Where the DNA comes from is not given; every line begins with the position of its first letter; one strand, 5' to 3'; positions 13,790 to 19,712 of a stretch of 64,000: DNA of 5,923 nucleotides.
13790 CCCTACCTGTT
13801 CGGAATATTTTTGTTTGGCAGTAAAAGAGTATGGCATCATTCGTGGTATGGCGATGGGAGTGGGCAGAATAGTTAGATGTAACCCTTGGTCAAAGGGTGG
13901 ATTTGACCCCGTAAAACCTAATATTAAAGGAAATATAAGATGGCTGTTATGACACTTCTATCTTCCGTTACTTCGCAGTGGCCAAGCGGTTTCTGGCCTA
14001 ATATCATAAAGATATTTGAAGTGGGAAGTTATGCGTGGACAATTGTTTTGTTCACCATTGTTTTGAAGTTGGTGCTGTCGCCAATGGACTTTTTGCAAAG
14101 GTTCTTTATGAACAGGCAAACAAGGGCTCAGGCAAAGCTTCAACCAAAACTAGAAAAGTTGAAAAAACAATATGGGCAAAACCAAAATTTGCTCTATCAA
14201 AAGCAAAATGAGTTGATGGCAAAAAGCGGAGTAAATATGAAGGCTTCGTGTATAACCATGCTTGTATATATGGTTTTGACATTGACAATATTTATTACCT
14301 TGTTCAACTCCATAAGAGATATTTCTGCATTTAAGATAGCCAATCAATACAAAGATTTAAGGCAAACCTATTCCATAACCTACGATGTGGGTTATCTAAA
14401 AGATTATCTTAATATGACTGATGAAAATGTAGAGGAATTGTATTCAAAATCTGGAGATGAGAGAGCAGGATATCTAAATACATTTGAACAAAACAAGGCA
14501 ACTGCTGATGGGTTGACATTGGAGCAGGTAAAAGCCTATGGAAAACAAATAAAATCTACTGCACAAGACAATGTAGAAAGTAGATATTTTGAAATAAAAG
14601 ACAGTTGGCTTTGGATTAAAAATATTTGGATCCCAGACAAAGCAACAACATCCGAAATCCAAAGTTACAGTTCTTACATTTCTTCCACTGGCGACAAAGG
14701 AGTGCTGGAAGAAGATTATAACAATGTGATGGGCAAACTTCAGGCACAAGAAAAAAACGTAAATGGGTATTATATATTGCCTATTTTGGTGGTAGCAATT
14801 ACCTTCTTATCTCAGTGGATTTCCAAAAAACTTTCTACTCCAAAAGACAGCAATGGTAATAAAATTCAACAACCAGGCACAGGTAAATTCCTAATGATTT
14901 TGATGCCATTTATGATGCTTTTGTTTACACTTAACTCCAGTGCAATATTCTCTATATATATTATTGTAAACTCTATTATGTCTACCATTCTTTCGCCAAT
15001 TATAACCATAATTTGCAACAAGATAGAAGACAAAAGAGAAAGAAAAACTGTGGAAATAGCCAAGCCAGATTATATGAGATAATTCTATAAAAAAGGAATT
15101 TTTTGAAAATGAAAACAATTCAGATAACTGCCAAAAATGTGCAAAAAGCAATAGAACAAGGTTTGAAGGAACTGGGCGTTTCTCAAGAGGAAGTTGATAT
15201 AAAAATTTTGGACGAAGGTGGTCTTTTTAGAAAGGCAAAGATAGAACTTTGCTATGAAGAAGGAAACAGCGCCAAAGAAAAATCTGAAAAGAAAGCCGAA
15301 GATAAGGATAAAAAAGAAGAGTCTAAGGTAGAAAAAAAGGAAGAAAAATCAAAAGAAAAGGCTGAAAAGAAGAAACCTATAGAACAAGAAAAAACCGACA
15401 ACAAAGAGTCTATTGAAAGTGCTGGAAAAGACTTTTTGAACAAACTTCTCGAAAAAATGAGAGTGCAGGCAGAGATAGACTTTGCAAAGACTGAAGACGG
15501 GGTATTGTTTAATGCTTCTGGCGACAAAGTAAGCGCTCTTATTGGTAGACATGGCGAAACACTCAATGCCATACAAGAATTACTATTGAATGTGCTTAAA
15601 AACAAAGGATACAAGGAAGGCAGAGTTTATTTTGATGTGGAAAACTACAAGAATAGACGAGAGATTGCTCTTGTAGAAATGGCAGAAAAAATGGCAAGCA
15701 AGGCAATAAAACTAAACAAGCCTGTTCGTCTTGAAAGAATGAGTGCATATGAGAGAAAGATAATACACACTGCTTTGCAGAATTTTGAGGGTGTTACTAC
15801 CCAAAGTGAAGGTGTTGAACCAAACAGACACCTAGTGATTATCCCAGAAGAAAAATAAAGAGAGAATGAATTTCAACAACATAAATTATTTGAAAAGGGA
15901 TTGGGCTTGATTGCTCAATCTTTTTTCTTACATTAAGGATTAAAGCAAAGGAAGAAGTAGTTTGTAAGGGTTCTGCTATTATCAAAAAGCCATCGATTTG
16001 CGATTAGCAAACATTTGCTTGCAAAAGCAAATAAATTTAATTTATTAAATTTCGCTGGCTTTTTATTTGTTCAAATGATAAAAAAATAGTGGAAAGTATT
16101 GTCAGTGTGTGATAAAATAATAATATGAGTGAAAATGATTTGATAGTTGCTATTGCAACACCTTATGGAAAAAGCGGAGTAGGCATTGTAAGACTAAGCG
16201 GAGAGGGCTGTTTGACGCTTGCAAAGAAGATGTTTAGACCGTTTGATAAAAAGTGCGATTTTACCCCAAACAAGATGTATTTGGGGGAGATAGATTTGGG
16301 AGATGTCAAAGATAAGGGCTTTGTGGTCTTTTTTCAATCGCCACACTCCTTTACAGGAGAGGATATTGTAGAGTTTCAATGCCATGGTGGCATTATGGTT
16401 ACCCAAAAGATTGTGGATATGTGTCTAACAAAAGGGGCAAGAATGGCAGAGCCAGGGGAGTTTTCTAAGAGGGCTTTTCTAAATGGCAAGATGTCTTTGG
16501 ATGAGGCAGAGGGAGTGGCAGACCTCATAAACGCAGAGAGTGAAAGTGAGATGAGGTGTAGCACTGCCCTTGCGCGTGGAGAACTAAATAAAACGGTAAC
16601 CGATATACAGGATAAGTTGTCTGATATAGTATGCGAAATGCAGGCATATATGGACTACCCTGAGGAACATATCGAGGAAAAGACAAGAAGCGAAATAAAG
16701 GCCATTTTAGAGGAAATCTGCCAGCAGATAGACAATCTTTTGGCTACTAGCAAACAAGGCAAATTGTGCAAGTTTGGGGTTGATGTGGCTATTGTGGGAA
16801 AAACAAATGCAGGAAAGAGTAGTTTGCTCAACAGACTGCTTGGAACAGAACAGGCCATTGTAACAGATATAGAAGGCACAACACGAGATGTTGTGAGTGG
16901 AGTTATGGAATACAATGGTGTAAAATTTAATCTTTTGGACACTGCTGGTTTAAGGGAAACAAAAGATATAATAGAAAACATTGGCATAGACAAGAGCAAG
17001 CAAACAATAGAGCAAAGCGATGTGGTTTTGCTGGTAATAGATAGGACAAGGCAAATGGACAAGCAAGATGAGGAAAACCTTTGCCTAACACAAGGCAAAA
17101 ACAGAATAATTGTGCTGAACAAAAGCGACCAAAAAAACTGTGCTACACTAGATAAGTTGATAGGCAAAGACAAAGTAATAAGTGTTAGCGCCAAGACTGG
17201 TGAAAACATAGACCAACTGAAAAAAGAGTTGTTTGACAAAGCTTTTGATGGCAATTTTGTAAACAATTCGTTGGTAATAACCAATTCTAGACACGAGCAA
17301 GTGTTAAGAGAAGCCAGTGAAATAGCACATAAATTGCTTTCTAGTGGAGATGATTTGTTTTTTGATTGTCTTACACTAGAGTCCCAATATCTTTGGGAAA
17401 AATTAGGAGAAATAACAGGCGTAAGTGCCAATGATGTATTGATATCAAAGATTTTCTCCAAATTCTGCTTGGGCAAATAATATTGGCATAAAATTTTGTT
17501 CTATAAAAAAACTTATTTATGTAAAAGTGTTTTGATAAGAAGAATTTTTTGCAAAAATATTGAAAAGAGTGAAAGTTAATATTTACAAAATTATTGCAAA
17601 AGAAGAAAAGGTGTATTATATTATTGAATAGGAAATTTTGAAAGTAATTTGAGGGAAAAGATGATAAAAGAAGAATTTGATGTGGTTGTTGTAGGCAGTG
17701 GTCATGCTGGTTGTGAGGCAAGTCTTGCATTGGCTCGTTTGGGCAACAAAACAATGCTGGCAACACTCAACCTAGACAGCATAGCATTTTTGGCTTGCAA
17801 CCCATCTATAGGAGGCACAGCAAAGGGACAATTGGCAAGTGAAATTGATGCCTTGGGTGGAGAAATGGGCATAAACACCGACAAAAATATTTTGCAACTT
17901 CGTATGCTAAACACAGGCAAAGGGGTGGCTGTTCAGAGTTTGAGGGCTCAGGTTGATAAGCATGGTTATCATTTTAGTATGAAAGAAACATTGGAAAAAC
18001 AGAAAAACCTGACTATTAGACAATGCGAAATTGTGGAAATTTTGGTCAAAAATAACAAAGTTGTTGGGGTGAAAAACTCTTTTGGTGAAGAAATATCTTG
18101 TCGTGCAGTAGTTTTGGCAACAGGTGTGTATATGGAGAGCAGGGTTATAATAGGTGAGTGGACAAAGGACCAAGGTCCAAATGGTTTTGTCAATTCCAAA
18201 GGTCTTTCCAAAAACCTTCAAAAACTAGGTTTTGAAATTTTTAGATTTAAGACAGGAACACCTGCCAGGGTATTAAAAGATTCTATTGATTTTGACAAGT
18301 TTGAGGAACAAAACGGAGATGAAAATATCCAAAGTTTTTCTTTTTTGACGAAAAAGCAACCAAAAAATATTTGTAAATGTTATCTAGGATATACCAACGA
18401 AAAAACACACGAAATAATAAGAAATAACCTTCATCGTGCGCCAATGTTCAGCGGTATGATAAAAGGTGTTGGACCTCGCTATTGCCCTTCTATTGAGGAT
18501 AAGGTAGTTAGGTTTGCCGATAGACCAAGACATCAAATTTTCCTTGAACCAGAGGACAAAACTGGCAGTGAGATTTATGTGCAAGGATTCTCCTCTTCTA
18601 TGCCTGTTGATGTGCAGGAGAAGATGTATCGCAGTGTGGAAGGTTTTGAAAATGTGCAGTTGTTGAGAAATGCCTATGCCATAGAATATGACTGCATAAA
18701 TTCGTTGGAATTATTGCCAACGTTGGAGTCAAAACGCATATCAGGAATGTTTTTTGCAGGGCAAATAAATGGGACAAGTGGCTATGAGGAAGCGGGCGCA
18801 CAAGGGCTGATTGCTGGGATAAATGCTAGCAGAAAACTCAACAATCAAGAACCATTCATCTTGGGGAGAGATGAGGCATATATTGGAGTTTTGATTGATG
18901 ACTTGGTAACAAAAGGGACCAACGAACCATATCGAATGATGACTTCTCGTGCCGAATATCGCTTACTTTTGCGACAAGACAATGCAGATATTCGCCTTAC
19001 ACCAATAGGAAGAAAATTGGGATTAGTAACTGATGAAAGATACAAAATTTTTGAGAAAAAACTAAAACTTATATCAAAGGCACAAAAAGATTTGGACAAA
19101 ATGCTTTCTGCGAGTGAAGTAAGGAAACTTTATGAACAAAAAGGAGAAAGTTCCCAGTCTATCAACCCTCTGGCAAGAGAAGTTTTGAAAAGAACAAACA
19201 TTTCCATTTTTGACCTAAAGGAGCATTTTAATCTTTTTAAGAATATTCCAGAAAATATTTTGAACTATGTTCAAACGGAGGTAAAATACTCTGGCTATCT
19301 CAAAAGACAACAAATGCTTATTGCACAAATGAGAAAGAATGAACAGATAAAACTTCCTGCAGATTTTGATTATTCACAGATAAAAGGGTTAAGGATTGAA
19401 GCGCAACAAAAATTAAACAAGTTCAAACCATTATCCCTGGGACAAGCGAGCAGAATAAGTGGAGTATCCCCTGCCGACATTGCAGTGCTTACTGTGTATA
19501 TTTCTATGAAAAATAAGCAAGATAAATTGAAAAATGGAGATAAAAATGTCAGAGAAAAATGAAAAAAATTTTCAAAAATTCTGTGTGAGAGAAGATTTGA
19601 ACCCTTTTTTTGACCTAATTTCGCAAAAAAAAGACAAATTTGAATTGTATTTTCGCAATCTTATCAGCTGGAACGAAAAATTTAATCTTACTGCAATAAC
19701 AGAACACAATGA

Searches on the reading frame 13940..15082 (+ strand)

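Call 7: search_protein_families(library=pfam, proteins=[window:13940-15082:+])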
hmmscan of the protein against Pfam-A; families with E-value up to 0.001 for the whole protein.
window:13940-15082:+ (380 aa): 1 family
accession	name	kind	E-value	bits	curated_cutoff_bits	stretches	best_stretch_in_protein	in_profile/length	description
PF02096.25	60KD_IMP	-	5.2e-23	82.2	35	1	31-354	1-160/163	60Kd inner membrane protein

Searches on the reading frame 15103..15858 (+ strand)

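Call 7: search_protein_families(library=pfam, proteins=[window:15103-15858:+])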
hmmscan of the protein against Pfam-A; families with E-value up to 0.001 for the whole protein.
window:15103-15858:+ (251 aa): 3 families
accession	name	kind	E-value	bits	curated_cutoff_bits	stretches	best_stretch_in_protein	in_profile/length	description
PF01424.28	R3H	-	2.1e-19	69.7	26.8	1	190-248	3-60/60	R3H domain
PF14804.11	Jag_N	-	6.2e-10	39.8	25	1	8-48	1-47/50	Jag N-terminus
PF13083.13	KH_KhpA-B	-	6.4e-09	36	32.1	1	110-171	6-67/73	KhpA/KhpB, KH domain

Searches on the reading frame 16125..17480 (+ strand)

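Call 7: search_protein_families(library=pfam, proteins=[window:16125-17480:+])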
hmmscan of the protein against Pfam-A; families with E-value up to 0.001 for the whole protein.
window:16125-17480:+ (451 aa): 10 families
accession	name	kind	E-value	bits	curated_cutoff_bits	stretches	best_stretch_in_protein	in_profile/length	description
PF12631.12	MnmE_helical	-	1.2e-43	150.1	40.1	1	125-448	1-211/211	MnmE helical domain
PF10396.14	TrmE_N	-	2.9e-40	137.5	29.8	1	7-122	2-117/117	GTP-binding protein TrmE N-terminus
PF01926.29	MMR_HSR1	-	9.3e-28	97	21.9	1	220-333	1-113/113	50S ribosome-binding GTPase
PF02421.24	FeoB_N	-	2.5e-11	43.8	27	1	220-368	2-155/156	Ferrous iron transport protein B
PF00009.33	GTP_EFTU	-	4.5e-08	33.3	26.5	1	220-348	5-145/188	Elongation factor Tu GTP binding domain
PF04548.22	AIG1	-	5.6e-07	29.5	27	1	221-319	3-104/212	AIG1 family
PF00350.29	Dynamin_N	-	1.6e-06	28.7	27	1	221-256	1-35/168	Dynamin family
PF16897.10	MMR_HSR1_Xtn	-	4e-06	27.2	35.2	1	327-372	58-103/106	C-terminal region of MMR_HSR1 domain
PF03193.22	RsgA_GTPase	-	0.00013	22.2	30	0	221-252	109-140/174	RsgA GTPase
PF08477.19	Roc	-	0.00034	21.3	27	1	221-313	2-95/119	Ras of Complex, Roc, domain of DAPkinase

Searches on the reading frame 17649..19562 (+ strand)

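Call 8: search_protein_families(library=pfam, proteins=[window:17649-19562:+])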
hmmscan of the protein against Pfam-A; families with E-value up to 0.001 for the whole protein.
window:17649-19562:+ (637 aa): 7 families
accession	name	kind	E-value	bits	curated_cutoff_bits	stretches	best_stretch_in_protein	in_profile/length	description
PF01134.28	GIDA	-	3.1e-160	534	22.1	1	11-401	1-391/391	Glucose inhibited division protein A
PF13932.14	SAM_GIDA_C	-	8.8e-27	93.1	27.1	1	560-614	2-56/57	tRNA modifying enzyme MnmG/GidA C-terminal helical bundle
PF21680.2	GIDA_C_1st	-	2e-13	51.3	24.7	1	462-555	1-96/96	tRNA modifying enzyme MnmG/GidA C-terminal helical domain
PF07992.20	Pyr_redox_2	-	1.6e-08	34.8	26.1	1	10-160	1-109/291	Pyridine nucleotide-disulphide oxidoreductase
PF01266.30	DAO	-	4.1e-06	27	27.9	0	100-162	144-206/353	FAD dependent oxidoreductase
PF00890.30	FAD_binding_2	-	0.0003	20.6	20.4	0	11-38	1-28/414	FAD binding domain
PF12831.13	FAD_oxidored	-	0.00044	20.1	27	1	11-158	1-144/416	FAD dependent oxidoreductase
